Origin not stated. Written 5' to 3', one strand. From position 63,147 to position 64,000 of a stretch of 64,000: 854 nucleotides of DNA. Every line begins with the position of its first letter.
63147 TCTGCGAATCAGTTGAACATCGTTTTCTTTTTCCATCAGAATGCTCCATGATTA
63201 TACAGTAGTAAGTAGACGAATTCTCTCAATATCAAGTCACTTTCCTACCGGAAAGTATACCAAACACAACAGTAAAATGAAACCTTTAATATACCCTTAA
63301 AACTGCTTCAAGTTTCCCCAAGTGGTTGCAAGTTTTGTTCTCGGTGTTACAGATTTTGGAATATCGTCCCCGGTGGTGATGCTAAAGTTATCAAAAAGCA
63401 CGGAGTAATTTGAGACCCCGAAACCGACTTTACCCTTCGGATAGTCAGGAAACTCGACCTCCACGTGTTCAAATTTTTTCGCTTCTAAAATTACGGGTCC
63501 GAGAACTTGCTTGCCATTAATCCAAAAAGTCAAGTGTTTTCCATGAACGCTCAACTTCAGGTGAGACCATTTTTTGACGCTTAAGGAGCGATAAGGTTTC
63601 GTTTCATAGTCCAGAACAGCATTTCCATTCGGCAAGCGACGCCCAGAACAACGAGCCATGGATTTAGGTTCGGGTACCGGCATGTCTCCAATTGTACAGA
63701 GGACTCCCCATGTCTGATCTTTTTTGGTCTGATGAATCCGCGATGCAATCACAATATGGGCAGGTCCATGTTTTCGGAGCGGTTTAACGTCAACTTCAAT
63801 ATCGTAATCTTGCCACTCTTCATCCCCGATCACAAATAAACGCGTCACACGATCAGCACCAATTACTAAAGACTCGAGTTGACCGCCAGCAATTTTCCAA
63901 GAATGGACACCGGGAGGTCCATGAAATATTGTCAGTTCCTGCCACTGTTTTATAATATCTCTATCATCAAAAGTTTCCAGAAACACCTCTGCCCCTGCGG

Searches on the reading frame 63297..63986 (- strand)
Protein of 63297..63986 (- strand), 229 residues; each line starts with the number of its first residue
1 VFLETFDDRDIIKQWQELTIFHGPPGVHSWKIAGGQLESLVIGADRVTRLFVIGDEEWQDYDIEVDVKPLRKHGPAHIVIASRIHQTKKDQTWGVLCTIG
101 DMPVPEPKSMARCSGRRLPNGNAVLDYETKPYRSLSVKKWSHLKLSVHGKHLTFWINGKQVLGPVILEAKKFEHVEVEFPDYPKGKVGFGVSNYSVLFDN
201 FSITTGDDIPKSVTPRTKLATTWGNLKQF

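Call 19: search_protein_families(library=pfam, proteins=[window:63297-63986:-], max_evalue=0.01)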
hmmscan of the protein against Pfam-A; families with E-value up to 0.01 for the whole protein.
window:63297-63986:- (229 aa): 2 families
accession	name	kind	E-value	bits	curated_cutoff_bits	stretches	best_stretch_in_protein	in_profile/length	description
PF06439.18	3keto-disac_hyd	-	2e-10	41.5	26.8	1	5-203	5-186/187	3-keto-disaccharide hydrolase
PF21708.4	Glyco_hydro_59_C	-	6.2e-08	33.3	27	1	47-87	37-76/175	Galactocerebrosidase, C-terminal lectin domain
